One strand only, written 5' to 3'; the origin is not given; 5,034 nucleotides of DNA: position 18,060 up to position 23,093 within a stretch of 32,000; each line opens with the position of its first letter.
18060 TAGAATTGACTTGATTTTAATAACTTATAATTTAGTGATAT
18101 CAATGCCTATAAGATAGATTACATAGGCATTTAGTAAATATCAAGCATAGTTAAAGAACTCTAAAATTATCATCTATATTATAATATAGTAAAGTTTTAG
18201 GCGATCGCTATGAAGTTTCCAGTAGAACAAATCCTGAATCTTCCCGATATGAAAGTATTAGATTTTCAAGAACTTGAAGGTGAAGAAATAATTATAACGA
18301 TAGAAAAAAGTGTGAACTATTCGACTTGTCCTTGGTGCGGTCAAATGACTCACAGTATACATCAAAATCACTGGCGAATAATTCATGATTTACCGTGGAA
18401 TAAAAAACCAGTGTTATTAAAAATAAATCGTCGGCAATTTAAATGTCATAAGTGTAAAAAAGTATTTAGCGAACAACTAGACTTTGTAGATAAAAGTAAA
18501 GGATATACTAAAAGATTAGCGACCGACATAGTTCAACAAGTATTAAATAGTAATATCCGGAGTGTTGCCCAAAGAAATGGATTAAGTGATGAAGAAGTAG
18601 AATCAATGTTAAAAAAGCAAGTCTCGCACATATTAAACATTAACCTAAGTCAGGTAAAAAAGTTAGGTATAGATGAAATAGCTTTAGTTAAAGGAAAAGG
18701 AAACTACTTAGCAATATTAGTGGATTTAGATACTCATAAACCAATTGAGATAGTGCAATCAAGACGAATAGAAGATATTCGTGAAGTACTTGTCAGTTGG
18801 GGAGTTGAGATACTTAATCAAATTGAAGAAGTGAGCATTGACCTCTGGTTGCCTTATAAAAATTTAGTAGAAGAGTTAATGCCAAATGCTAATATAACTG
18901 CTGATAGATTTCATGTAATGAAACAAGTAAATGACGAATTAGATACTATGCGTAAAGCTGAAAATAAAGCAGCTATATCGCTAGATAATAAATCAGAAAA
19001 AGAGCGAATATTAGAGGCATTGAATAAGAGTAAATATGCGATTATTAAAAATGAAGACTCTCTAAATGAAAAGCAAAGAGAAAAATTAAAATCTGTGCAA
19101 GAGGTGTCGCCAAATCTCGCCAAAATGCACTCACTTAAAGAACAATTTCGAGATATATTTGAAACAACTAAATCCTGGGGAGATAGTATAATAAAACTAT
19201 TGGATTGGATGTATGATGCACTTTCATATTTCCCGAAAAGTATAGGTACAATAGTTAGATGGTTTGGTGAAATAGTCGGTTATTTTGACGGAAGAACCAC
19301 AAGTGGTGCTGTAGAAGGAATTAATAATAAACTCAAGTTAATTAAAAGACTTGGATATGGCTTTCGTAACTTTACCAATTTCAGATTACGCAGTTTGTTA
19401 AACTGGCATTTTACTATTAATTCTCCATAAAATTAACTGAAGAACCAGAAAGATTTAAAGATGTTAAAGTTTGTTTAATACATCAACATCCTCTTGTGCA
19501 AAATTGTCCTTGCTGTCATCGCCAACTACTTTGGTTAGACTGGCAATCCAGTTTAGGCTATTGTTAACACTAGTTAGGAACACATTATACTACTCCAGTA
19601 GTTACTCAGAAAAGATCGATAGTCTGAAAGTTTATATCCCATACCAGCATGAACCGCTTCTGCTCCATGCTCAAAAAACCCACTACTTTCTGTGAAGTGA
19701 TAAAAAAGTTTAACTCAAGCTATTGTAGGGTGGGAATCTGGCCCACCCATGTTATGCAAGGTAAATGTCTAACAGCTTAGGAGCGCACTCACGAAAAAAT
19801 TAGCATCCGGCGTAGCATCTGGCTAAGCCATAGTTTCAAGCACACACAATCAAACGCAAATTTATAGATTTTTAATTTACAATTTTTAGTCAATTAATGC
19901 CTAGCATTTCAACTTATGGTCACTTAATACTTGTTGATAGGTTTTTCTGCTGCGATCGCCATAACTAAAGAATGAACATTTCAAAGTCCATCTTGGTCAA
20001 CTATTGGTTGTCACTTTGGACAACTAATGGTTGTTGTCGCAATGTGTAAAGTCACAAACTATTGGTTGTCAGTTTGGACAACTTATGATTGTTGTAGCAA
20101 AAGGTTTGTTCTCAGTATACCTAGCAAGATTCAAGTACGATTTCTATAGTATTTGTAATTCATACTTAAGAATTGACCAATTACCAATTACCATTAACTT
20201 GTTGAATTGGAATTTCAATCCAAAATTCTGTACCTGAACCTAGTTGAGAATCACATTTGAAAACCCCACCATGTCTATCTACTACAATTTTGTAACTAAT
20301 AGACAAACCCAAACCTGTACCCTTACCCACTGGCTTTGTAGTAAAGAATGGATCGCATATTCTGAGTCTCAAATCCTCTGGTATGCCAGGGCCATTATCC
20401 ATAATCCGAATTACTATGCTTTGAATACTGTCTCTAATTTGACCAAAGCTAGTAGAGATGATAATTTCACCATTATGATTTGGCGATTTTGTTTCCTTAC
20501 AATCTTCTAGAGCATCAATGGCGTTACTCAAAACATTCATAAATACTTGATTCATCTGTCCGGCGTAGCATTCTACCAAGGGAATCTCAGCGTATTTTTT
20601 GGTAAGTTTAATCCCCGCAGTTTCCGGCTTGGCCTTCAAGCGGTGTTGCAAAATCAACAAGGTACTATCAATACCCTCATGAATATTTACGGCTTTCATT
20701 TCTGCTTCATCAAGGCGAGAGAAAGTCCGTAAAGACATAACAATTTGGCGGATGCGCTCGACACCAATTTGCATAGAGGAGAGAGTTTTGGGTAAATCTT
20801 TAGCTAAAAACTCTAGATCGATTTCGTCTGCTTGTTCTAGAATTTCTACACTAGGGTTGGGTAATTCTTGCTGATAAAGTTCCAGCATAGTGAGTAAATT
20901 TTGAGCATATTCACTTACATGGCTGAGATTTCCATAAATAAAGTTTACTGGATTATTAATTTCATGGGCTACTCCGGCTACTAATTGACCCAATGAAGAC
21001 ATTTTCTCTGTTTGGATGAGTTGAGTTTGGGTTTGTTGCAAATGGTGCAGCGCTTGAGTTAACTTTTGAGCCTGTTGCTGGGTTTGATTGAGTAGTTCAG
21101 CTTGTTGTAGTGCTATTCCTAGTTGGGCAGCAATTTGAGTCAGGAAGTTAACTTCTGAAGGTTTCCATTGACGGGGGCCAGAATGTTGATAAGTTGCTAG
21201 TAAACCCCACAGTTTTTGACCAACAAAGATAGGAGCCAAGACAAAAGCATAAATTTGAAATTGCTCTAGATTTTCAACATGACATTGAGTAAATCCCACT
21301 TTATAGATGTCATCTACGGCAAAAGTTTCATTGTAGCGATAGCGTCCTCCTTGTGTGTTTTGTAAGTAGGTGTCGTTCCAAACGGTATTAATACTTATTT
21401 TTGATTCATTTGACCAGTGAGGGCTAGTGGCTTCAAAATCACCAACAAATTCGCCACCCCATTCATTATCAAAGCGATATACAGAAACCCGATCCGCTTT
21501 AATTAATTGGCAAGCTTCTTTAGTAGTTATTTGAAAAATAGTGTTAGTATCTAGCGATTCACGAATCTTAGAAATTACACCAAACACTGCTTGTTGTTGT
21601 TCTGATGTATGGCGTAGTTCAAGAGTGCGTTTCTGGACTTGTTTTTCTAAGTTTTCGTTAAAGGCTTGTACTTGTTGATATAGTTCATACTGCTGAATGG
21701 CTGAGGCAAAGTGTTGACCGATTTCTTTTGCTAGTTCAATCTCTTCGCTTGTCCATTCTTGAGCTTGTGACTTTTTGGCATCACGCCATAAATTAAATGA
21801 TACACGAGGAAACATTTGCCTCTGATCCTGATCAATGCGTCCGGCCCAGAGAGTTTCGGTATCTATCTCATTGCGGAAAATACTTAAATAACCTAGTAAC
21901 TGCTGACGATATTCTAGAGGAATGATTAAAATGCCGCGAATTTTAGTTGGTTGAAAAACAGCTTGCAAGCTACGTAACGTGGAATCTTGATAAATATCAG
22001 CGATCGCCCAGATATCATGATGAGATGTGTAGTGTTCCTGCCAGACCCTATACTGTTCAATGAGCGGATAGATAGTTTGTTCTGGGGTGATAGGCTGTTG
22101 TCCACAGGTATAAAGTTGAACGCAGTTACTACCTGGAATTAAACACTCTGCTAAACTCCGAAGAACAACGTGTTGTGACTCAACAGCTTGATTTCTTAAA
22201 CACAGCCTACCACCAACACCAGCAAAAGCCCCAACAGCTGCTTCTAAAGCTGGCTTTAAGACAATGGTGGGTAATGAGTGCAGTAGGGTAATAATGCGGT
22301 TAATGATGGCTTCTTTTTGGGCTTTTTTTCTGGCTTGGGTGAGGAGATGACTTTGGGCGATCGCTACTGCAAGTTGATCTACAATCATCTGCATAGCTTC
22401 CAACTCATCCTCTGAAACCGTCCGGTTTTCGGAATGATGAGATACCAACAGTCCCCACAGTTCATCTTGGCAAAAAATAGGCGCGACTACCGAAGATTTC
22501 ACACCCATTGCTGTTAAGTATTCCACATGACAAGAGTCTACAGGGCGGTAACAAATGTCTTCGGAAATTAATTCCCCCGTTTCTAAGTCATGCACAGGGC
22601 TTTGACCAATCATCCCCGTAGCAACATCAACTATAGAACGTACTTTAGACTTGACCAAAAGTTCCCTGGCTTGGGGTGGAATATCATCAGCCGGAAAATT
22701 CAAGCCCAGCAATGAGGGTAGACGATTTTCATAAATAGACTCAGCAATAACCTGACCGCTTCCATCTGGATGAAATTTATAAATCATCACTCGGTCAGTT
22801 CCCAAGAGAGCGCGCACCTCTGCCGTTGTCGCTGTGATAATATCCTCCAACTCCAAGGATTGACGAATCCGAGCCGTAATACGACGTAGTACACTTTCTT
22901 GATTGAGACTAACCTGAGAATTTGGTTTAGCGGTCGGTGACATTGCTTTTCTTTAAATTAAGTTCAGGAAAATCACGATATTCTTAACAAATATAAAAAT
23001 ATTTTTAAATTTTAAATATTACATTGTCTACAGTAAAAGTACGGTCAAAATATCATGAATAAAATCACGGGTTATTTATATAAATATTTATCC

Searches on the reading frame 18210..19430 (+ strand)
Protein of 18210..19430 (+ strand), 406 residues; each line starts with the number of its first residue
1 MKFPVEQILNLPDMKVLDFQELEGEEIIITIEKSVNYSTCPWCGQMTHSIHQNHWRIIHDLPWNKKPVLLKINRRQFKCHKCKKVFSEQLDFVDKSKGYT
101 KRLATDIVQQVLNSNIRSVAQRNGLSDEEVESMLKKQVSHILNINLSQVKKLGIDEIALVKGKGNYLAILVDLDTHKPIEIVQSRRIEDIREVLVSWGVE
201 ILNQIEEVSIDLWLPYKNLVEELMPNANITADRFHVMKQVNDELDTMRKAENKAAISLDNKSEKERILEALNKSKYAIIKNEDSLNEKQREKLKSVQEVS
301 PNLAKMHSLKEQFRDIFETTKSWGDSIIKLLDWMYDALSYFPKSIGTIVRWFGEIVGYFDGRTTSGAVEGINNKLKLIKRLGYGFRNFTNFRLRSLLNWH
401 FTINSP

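Call 6: search_protein_families(library=pfam, proteins=[window:18210-19430:+])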
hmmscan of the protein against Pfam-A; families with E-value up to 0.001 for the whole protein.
window:18210-19430:+ (406 aa): 4 families
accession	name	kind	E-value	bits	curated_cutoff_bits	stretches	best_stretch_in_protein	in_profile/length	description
PF01610.23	DDE_Tnp_ISL3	-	4.7e-65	220.2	23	1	152-394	1-239/240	Transposase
PF13542.12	HTH_Tnp_ISL3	-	1.6e-11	43.9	27.4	1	88-136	1-49/51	Helix-turn-helix domain of transposase family ISL3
PF14690.11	Zn_ribbon_ISL3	-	3.1e-09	37.5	25.5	1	39-82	4-47/47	zinc-finger of transposase IS204/IS1001/IS1096/IS1165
PF20020.4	DUF6431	-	0.00081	19.6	26.6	0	40-114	1-70/82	Domain of unknown function (DUF6431)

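Call 45: search_protein_families(library=ncbifam, proteins=[window:18210-19430:+], max_evalue=0.001)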
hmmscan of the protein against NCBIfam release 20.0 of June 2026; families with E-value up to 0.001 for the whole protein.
window:18210-19430:+ (406 aa): 6 families
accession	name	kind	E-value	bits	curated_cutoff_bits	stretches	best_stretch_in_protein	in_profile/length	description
NF033550.5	transpos_ISL3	equivalog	2.4e-99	332.9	180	1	30-397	3-369/370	ISL3 family transposase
NF049917.1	ISAon1_downstr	equivalog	1.2e-22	80.5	250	2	270-393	193-322/327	ISAon1 family transposase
NF049919.1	DesA_ISL3_tail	domain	9.2e-17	61.6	30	1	229-337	2-103/122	DesA/ISL3 alpha bundle tail domain-containing protein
NF049918.1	DesA_fam_desat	equivalog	9.2e-07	28.3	400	1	227-337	261-366/385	DesA family fatty acid desaturase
NF049916.1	ISAon1_upstream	equivalog_domain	0.0001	22.7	55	1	56-104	55-103/108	ISAon1 family transposase N-terminal region protein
NF033558.1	transpos_IS1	equivalog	0.00022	21.2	100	1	74-220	19-167/199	IS1 family transposase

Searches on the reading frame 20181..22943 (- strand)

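Call 6: search_protein_families(library=pfam, proteins=[window:20181-22943:-])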
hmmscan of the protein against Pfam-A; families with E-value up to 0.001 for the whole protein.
window:20181-22943:- (920 aa): 6 families
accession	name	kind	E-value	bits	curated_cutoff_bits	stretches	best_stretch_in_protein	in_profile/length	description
PF01590.32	GAF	-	1.8e-49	168.1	22.4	2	31-195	1-133/133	GAF domain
PF02518.31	HATPase_c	-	7.8e-22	78.3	26.4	1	796-914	5-110/111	Histidine kinase-, DNA gyrase B-, and HSP90-like ATPase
PF13185.12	GAF_2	-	4.1e-19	69.6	28.6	2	464-613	2-136/136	GAF domain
PF13492.12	GAF_3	-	1.4e-14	55.1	27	1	469-614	5-129/129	GAF domain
PF00360.26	PHY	-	3.9e-11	43.1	27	1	334-418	92-180/183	Phytochrome region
PF00512.31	HisKA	-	1.1e-05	25.9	26.9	1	651-746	2-65/66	His Kinase A (phospho-acceptor) domain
